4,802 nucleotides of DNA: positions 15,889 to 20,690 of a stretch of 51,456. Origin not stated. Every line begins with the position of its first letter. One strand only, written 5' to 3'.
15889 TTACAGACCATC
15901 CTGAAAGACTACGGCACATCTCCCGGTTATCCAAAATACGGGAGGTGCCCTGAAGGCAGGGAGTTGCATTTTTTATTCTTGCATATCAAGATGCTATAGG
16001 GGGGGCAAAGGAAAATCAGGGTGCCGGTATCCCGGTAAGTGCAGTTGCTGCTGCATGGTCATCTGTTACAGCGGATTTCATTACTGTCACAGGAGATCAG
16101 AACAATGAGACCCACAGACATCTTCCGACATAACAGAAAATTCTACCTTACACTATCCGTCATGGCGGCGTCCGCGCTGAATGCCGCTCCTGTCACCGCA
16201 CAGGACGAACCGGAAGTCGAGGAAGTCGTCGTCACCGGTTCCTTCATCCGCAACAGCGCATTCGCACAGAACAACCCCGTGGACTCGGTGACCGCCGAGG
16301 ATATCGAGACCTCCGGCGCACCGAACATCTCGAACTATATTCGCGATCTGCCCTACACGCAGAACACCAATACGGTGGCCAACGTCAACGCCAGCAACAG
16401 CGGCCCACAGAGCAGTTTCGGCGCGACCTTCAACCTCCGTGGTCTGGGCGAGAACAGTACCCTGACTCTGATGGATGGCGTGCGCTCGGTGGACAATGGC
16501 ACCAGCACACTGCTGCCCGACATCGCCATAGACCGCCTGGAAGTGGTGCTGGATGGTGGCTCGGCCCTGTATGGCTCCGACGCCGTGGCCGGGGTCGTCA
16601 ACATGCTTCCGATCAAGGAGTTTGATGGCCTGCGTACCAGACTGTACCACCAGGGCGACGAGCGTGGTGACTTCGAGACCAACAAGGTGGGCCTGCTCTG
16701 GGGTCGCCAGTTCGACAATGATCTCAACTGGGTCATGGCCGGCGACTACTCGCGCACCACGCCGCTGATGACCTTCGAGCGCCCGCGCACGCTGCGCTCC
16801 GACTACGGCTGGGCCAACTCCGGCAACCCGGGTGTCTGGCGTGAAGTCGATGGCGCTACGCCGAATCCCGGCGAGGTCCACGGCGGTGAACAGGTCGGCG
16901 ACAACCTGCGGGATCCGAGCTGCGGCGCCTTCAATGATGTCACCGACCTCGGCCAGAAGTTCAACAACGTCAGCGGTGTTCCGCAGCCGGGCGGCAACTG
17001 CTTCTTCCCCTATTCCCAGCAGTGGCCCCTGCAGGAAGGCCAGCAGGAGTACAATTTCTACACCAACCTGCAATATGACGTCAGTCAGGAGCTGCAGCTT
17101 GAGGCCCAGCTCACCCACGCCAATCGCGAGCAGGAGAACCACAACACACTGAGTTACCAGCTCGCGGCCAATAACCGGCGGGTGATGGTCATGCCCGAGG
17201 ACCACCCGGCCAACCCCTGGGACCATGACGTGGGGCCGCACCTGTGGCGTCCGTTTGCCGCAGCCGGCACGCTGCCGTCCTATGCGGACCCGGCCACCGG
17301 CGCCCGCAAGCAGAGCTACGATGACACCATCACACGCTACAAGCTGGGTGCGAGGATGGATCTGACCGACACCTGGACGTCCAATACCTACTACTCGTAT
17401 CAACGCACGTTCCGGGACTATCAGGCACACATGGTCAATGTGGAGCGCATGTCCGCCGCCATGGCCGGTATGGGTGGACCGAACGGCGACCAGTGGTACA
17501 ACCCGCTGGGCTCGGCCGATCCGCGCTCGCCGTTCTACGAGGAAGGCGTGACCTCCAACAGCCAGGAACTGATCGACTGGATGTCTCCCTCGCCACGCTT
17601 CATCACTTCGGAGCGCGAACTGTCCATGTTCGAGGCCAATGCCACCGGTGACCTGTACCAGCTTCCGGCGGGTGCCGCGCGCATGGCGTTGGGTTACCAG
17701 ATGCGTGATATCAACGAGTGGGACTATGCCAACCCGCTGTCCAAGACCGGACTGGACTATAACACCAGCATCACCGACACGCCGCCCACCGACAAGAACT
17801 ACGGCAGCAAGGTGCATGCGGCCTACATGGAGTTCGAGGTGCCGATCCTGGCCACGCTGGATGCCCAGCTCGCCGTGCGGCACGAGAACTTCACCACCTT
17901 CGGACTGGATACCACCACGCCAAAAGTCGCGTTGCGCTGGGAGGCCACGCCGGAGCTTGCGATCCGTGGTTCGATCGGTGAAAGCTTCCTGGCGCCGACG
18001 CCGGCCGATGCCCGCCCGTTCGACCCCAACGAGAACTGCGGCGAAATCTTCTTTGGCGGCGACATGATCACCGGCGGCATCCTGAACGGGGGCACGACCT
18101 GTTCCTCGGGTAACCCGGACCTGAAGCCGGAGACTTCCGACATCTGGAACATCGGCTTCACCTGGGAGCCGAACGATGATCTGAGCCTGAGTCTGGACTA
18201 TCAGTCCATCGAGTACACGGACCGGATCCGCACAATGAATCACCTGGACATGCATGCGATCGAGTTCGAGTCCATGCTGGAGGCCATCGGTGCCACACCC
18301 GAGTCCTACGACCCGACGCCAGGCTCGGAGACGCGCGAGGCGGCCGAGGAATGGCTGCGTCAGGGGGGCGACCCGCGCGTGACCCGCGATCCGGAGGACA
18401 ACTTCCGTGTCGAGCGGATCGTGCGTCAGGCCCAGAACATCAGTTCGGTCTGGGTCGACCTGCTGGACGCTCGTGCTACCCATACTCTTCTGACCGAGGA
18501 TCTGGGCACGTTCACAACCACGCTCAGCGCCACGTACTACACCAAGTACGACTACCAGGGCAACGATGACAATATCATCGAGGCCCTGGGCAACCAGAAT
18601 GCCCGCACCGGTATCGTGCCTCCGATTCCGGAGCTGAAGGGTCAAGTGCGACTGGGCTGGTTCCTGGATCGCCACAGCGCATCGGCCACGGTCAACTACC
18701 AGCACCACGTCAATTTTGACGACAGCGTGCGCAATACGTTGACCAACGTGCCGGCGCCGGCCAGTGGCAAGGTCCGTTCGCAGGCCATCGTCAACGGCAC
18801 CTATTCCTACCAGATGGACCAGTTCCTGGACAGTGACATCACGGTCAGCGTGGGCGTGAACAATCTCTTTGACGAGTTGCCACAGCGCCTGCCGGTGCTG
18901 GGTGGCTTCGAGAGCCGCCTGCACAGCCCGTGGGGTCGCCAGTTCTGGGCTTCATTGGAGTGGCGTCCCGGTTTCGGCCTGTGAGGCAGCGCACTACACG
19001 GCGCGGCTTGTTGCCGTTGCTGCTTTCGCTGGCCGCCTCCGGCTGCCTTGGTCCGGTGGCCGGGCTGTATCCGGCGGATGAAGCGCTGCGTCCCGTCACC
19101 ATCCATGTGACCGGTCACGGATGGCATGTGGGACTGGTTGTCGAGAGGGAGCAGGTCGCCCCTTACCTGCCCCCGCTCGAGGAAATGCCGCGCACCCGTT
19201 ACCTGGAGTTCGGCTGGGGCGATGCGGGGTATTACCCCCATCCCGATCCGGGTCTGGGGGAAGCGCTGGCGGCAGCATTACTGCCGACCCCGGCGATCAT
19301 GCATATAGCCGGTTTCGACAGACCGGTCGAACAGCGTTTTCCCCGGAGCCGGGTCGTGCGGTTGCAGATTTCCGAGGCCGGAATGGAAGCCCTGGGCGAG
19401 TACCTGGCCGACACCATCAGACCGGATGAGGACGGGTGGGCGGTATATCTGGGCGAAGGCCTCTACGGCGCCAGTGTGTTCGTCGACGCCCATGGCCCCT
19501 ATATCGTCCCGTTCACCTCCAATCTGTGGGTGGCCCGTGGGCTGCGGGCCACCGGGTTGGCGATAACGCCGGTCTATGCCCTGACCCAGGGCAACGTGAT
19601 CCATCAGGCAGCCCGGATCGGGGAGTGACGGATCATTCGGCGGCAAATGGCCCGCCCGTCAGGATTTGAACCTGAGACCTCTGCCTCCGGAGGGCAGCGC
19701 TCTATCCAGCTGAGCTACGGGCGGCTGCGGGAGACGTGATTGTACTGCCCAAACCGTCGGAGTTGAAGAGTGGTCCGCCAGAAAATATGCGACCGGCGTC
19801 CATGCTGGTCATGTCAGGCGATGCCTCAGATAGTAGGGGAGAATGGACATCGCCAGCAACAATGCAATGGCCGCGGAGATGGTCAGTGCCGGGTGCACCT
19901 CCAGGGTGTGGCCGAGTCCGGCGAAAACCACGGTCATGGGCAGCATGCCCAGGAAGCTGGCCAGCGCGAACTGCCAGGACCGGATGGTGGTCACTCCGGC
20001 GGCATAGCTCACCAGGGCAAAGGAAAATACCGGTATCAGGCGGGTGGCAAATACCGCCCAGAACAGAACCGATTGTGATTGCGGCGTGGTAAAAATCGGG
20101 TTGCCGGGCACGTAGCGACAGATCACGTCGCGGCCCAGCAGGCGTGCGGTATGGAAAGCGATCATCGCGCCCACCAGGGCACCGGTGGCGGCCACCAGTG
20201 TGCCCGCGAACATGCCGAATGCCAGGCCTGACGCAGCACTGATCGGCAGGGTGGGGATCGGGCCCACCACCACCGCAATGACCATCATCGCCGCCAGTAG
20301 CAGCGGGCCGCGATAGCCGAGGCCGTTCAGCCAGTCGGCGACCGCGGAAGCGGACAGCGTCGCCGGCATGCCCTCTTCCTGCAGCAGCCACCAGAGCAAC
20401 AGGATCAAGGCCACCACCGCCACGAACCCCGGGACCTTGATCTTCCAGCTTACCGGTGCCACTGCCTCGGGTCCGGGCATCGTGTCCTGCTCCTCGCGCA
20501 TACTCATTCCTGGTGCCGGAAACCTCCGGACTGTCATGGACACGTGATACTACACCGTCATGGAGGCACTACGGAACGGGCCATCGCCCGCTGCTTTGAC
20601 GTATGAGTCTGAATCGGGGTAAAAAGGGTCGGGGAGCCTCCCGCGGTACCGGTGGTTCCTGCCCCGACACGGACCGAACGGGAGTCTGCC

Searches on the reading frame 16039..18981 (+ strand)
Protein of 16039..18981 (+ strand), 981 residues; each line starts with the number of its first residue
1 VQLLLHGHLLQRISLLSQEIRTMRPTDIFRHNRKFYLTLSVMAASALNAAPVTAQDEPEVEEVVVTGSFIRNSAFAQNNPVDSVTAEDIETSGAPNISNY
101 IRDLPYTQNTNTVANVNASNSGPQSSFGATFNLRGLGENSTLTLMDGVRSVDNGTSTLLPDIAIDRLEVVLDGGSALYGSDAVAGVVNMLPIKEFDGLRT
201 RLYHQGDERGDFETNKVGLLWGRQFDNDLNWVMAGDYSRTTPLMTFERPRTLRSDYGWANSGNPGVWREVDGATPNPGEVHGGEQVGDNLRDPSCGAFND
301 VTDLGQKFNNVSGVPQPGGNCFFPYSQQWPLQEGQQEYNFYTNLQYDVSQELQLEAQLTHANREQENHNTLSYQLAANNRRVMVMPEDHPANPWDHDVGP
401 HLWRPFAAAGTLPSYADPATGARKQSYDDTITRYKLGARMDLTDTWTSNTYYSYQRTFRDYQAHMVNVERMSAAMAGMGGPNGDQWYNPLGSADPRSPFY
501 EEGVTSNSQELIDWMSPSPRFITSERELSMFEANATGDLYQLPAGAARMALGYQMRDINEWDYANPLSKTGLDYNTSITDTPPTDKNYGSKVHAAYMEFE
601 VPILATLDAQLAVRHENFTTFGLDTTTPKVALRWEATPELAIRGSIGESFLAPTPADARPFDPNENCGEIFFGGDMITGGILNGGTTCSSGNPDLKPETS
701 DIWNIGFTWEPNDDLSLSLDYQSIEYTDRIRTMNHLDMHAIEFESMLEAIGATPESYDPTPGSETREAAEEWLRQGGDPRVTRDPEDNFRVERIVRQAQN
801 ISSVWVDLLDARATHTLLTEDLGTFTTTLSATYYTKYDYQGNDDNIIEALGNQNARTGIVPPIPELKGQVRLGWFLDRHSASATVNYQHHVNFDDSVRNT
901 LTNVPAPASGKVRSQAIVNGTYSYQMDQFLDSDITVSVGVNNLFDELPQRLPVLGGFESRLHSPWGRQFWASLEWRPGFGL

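Call 18: search_protein_families(library=pfam, proteins=[window:16039-18981:+], max_evalue=0.00001)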
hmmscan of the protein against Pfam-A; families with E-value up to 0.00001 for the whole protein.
window:16039-18981:+ (981 aa): 2 families
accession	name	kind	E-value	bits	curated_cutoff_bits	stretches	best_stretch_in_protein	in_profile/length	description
PF00593.30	TonB_dep_Rec_b-barrel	-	1.1e-30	108.3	27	1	413-943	41-436/436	TonB dependent receptor-like, beta-barrel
PF07715.20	Plug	-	1.8e-15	57.8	23.9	1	79-186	7-107/107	TonB-dependent Receptor Plug Domain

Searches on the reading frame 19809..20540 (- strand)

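Call 73: search_protein_families(library=pfam, proteins=[window:19809-20540:-], max_evalue=0.0001)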
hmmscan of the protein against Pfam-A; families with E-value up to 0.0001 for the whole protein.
window:19809-20540:- (243 aa): 1 family
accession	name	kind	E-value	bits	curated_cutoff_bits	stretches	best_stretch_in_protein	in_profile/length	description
PF09335.16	VTT_dom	-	2.7e-21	76.7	33.9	1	95-211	1-122/123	VTT domain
